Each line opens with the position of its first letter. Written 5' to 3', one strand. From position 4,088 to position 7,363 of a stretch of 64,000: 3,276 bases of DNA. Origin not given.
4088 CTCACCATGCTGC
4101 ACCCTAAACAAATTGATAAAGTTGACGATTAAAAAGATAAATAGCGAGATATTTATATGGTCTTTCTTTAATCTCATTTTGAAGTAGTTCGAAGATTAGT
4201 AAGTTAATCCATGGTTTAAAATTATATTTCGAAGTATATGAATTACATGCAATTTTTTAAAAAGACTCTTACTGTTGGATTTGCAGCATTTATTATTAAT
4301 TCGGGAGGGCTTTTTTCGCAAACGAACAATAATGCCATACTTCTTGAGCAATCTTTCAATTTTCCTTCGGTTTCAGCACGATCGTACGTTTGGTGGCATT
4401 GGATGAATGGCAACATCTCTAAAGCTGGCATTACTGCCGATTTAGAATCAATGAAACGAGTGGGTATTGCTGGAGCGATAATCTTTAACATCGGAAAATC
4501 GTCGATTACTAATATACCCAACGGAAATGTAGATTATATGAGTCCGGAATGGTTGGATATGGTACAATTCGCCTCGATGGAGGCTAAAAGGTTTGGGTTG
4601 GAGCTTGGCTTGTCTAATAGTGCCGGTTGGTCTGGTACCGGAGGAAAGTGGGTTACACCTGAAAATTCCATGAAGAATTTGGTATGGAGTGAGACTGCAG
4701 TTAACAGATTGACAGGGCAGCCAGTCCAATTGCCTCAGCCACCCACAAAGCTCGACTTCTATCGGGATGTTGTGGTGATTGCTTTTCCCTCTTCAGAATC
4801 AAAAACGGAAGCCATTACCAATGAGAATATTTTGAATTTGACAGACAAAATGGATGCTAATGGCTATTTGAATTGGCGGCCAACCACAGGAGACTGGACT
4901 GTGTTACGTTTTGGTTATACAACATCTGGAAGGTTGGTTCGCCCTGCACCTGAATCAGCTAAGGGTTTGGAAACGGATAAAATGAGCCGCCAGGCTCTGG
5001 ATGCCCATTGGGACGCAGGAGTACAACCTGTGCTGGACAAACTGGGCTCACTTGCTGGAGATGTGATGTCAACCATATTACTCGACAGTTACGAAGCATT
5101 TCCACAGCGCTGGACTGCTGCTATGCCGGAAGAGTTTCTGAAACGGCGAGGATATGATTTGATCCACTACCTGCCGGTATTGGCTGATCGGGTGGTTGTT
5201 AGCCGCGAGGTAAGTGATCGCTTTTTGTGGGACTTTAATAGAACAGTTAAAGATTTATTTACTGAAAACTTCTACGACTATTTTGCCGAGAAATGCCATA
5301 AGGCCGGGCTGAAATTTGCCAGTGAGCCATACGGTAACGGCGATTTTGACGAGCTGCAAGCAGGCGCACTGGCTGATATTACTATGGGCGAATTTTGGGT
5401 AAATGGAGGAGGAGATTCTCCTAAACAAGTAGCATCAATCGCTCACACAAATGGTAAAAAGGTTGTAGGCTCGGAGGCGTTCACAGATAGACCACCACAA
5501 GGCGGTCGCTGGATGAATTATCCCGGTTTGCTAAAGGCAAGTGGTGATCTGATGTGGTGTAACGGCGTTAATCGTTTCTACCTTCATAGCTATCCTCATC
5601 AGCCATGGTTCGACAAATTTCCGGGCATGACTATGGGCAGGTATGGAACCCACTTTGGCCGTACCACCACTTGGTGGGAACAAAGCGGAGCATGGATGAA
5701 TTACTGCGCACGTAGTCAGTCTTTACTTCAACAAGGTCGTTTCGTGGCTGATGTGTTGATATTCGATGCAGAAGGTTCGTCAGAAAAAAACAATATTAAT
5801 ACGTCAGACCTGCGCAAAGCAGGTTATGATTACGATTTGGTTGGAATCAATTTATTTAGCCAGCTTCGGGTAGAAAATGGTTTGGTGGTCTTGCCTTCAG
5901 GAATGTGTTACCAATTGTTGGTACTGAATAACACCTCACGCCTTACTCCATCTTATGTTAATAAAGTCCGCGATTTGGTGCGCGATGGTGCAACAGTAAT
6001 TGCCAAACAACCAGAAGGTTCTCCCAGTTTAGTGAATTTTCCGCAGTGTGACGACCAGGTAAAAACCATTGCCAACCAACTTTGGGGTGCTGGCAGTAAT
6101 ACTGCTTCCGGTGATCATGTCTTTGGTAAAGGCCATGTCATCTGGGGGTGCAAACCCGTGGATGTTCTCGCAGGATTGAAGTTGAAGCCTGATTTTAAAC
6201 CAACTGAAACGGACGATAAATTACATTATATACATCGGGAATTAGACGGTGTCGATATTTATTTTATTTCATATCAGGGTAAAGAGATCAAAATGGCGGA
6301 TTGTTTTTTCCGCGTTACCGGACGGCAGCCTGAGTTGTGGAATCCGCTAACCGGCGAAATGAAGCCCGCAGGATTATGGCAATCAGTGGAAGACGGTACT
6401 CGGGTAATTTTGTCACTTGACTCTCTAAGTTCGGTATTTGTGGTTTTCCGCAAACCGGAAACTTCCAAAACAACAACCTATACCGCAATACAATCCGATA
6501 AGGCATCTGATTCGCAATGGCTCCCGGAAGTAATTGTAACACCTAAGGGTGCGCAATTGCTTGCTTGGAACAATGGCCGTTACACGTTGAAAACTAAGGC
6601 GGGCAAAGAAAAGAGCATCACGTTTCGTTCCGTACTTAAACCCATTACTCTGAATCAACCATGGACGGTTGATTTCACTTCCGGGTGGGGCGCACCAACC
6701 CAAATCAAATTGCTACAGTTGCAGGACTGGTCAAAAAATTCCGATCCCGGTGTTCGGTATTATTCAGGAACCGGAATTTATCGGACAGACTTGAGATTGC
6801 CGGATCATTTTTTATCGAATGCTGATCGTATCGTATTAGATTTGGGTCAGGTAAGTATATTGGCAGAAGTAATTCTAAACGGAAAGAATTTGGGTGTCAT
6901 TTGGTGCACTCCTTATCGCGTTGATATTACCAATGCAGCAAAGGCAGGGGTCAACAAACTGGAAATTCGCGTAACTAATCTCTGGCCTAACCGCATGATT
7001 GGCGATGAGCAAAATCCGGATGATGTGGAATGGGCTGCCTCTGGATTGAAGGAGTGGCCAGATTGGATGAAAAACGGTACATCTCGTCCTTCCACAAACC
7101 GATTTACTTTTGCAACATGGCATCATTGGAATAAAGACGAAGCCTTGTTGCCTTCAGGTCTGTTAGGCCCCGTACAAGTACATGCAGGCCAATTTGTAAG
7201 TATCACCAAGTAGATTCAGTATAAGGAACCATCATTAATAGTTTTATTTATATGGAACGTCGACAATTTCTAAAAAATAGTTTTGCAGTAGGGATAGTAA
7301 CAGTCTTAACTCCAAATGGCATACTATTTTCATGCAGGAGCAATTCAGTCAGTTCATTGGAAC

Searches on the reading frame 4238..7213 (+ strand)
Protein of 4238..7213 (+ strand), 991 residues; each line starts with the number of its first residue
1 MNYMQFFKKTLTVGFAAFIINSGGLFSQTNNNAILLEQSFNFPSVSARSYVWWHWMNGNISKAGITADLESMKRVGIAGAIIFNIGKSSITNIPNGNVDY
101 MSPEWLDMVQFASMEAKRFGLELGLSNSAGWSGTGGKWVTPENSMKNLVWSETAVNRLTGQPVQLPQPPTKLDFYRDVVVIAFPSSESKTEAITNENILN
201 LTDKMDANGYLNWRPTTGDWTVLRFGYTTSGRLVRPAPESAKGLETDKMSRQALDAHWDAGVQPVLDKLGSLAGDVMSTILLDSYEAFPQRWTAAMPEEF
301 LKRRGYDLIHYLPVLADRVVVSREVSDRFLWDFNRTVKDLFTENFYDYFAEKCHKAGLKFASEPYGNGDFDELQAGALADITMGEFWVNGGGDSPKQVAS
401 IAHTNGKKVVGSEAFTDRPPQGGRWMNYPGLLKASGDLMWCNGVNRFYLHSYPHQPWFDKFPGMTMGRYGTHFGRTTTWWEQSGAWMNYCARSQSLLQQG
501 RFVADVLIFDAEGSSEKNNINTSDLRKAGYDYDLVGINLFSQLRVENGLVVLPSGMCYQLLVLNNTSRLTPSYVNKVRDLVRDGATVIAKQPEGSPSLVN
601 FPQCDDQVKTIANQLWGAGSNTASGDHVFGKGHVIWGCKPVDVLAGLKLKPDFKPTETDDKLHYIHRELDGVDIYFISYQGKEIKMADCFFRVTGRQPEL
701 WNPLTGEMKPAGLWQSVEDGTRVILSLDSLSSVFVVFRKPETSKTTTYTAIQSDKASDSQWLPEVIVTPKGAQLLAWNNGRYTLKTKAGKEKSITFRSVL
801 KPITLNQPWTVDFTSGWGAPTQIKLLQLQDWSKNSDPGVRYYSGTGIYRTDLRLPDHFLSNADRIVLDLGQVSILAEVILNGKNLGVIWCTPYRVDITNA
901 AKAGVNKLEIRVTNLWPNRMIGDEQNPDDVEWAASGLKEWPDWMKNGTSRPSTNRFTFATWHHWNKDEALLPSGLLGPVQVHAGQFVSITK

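Call 45: search_protein_families(library=pfam, proteins=[window:4238-7213:+], max_evalue=0.0001)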
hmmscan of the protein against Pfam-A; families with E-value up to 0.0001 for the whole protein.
window:4238-7213:+ (991 aa): 3 families
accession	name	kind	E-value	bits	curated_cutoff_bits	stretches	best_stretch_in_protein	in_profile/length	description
PF17132.9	Glyco_hydro_106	-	2.7e-185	618.4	29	2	186-711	208-739/743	alpha-L-rhamnosidase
PF22666.2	Glyco_hydro_2_N2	-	9.5e-09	36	27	1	847-932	51-135/167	Glycosyl hydrolase 2 galactose-binding domain-like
PF02837.24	Glyco_hydro_2_N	-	4.6e-05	23.8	28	0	832-936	53-158/169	Glycosyl hydrolases family 2, sugar binding domain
